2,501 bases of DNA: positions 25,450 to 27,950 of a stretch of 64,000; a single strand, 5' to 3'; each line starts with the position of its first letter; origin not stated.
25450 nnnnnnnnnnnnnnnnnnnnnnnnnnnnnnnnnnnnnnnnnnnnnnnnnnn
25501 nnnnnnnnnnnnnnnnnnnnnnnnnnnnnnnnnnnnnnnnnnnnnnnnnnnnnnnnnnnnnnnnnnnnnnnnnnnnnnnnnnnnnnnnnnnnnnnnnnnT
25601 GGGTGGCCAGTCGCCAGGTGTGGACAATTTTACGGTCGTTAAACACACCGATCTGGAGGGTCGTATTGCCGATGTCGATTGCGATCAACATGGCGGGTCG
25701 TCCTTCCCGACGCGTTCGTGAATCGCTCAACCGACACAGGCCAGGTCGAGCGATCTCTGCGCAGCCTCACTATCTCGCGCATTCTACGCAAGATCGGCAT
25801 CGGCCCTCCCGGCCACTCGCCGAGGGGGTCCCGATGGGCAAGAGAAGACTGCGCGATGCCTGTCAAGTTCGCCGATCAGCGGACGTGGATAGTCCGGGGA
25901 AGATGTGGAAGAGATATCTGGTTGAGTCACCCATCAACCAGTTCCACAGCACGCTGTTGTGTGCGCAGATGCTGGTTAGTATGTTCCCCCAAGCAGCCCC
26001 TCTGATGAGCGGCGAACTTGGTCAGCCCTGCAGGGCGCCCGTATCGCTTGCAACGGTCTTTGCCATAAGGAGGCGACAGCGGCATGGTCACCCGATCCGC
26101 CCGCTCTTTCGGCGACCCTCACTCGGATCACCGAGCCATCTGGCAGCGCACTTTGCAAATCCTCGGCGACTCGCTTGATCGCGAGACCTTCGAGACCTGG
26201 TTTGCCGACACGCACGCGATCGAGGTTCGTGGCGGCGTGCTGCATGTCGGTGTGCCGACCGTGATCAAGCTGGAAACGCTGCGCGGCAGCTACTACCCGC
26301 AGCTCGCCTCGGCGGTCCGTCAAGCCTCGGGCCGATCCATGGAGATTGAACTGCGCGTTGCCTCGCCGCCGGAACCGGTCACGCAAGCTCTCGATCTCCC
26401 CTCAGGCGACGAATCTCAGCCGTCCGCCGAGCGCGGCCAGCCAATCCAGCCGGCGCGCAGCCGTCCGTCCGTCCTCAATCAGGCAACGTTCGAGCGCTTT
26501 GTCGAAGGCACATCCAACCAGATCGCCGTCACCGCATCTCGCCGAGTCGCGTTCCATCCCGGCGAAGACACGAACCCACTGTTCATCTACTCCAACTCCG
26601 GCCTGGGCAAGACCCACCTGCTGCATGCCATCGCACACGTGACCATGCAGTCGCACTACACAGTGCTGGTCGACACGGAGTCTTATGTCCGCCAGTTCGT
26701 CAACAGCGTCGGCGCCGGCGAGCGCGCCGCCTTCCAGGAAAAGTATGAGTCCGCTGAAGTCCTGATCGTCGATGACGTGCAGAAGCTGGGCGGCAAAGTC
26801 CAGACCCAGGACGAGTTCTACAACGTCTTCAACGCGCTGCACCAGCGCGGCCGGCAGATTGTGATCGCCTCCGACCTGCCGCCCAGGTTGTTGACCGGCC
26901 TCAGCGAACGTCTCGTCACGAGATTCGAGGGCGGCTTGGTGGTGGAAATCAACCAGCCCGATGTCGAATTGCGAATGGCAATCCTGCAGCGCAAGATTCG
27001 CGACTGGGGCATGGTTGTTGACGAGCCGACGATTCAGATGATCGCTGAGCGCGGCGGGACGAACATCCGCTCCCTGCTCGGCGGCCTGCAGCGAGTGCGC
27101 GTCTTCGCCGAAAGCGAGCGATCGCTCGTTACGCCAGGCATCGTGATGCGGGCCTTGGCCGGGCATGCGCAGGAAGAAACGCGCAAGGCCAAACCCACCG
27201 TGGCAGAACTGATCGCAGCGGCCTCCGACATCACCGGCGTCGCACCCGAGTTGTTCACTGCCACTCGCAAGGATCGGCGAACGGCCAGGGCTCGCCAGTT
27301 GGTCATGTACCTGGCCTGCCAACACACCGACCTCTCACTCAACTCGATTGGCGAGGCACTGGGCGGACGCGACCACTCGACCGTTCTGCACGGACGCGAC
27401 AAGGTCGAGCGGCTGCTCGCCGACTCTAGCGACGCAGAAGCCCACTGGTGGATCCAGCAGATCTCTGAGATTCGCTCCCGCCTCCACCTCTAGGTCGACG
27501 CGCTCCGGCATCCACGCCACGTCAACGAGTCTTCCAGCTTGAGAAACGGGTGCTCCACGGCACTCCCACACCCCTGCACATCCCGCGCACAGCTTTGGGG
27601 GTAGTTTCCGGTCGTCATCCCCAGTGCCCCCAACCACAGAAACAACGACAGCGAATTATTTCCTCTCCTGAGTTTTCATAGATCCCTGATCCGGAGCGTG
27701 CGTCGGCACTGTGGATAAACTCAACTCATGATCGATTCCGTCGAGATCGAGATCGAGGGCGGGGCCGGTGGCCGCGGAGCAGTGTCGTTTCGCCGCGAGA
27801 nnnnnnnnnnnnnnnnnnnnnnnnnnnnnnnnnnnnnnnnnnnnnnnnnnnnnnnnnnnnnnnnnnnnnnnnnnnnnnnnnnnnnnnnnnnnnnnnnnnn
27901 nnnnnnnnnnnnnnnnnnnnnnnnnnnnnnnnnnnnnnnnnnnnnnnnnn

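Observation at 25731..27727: dnaA flanked by DnaA boxes and an AT-rich patch: candidate oriC without the canonical dnaN neighbourhood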

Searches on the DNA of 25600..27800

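Call 46: search_rna_families(source=window, start=25600, end=27800, threshold=evalue, max_evalue=1)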
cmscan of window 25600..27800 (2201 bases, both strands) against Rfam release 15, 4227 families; matches with E-value up to 1: 0.
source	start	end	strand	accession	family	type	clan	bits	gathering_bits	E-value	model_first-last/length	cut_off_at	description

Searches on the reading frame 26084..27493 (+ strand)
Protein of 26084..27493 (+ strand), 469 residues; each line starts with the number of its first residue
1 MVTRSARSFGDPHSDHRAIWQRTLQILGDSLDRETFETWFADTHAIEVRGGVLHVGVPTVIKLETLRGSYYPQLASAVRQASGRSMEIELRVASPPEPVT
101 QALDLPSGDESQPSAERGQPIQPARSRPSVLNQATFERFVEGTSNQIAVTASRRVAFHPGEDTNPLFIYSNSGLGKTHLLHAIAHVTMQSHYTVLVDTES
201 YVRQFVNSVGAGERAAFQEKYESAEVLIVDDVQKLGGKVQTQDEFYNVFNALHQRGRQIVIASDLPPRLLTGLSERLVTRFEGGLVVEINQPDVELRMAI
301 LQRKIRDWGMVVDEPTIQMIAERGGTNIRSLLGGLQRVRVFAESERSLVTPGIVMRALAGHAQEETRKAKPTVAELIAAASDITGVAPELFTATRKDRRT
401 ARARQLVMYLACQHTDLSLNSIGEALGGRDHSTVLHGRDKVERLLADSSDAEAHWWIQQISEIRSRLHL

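Call 4: search_protein_families(library=pfam, proteins=[window:26084-27493:+])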
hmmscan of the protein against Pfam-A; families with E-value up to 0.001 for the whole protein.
window:26084-27493:+ (469 aa): 6 families
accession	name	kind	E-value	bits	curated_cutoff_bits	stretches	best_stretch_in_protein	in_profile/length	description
PF00308.24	Bac_DnaA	-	5.1e-50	170.3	23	1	133-288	4-162/162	Bacterial DnaA ATPAse domain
PF08299.17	Bac_DnaA_C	-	1.4e-18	67.1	31.5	1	376-441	4-69/69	Bacterial dnaA protein helix-turn-helix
PF11638.13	DnaA_N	-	2.2e-08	34.1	24.6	1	18-79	2-64/65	DnaA N-terminal domain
PF00004.35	AAA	-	1.1e-05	26.3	21.2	1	168-270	3-115/131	ATPase family associated with various cellular activities (AAA)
PF01637.24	ATPase_2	-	0.00016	22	33.2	1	161-269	18-122/225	ATPase domain predominantly from Archaea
PF01695.23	IstB_IS21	-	0.00044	20.3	24.1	1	166-266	95-195/238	IstB-like ATP binding protein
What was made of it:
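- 26084..27493 (+): dnaA, the replication initiator (469 aa). Pfam DnaA_N, Bac_DnaA and Bac_DnaA_C (call 4).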

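Call 6: find_encoding_contigs(protein=window:26084-27493:+, flank=10000, max_places=6)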
Protein window:26084-27493:+ (469 aa): 2 contigs read that carry it; 2 places shown.
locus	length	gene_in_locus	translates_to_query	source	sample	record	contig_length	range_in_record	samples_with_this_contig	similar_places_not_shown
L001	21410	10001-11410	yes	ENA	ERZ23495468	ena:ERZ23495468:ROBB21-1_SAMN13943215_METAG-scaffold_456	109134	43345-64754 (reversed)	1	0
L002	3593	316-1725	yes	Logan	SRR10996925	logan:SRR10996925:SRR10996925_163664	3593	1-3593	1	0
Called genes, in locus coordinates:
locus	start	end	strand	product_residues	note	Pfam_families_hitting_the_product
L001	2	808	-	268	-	PF01113:DapB_N, PF05173:DapB_C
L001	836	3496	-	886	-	PF01138:RNase_PH, PF03725:RNase_PH_C, PF03726:PNPase, PF01138:RNase_PH, PF00013:KH_1, PF00575:S1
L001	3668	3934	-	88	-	PF00312:Ribosomal_S15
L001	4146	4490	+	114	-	-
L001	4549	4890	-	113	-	PF02943:FeThRed_B (weak)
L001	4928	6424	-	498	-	PF02789:Peptidase_M17_N, PF00883:Peptidase_M17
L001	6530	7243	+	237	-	PF14378:PAP2_3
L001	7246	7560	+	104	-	PF01906:YbjQ_1, PF23025:YbjQ_2 (weak)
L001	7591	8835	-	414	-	PF02441:Flavoprotein, PF04127:DFP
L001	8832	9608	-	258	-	PF03309:Pan_kinase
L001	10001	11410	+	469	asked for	PF11638:DnaA_N, PF00308:Bac_DnaA, PF00004:AAA (faint), PF08299:Bac_DnaA_C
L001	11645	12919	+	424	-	PF01018:GTP1_OBG, PF01926:MMR_HSR1, PF02421:FeoB_N, PF09269:DUF1967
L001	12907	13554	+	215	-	PF01467:CTP_transf_like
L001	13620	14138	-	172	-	PF08241:Methyltransf_11, PF13649:Methyltransf_25 (weak)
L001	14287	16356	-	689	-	PF02518:HATPase_c, PF00204:DNA_gyraseB, PF01751:Toprim, PF00986:DNA_gyraseB_C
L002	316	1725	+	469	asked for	PF11638:DnaA_N, PF00308:Bac_DnaA, PF00004:AAA (faint), PF08299:Bac_DnaA_C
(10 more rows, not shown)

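Call 8: find_related_loci(query=window:26084-27493:+, collection=genome_contigs, flank=10000)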
Query window:26084-27493:+ (469 aa) in genome_contigs; peptide patterns used: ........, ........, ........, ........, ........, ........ (x = any residue, [..] = any of these).
81 stretches matched a pattern; 29 encode a relative of the query (tblastn E <= 1e-3); 28 distinct loci.
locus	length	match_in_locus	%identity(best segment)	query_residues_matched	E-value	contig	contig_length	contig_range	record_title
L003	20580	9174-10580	90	1-469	0e+0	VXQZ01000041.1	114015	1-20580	MAG: Chloroflexi bacterium isolate SB0664_bin_20 NODE_163_length_114015_cov_50.029861, whole genome shotgun sequence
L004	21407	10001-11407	89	1-469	0e+0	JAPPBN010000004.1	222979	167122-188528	MAG: Chloroflexota bacterium isolate IRC3_bin_11 NODE_22_length_222979_cov_31.8971, whole genome shotgun sequence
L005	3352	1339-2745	89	1-469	0e+0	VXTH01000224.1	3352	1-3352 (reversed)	MAG: Chloroflexi bacterium isolate SB0665_bin_35 NODE_8785_length_3352_cov_5.003943, whole genome shotgun sequence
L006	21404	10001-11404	89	1-469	0e+0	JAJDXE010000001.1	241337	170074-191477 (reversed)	MAG: Dehalococcoidia bacterium isolate jk18x25bins.9 k141_177877, whole genome shotgun sequence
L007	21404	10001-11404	89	1-469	0e+0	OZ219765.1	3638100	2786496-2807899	MAG: Dehalococcoidia bacterium isolate 2efd49d1-a845-418d-b650-c606456da4a2 genome assembly, chromosome: 2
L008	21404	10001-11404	88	1-469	0e+0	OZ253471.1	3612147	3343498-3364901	MAG: Dehalococcoidia bacterium isolate 41ac3497-52d9-4345-8c76-2a61940320b0 genome assembly, chromosome: 1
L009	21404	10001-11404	87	1-469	0e+0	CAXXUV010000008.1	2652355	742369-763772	MAG: Dehalococcoidia bacterium isolate 53e0c16e-ff2d-4f84-9f2e-96c73ee24ba6 genome assembly, contig: contig_8, whole gen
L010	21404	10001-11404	87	1-469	0e+0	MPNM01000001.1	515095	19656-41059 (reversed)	MAG: Chloroflexi bacterium bin125 NODE_6_length_515095_cov_23.522_ID_11, whole genome shotgun sequence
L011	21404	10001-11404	87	1-469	0e+0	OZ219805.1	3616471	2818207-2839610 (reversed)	MAG: Dehalococcoidia bacterium isolate c58c6e01-4a6e-4794-97be-e35f15c585e3 genome assembly, chromosome: 3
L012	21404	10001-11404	86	1-469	0e+0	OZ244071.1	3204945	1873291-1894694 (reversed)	MAG: Dehalococcoidia bacterium isolate 772cc28d-f118-45af-92c8-bcb28103da5b genome assembly, chromosome: 1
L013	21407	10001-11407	86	1-469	0e+0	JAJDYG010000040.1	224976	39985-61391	MAG: Dehalococcoidia bacterium isolate jk18x34bins.13 k141_169919, whole genome shotgun sequence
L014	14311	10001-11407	86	1-469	0e+0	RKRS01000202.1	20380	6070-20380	MAG: Dehalococcoidia bacterium isolate PNGco_C_binSS7 scaffold_304, whole genome shotgun sequence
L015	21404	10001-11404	85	1-469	0e+0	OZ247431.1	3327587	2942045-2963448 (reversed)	MAG: Dehalococcoidia bacterium isolate c15901d5-d28f-4d5c-bcfc-8c60e7bd0c97 genome assembly, chromosome: 1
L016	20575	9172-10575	84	1-469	0e+0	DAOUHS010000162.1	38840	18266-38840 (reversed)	MAG TPA_asm: Dehalococcoidia bacterium isolate S18_105 56811, whole genome shotgun sequence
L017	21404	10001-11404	84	1-469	0e+0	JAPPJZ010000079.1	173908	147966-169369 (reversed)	MAG: Chloroflexota bacterium isolate RHO2_bin_60 NODE_118_length_173908_cov_14.406550, whole genome shotgun sequence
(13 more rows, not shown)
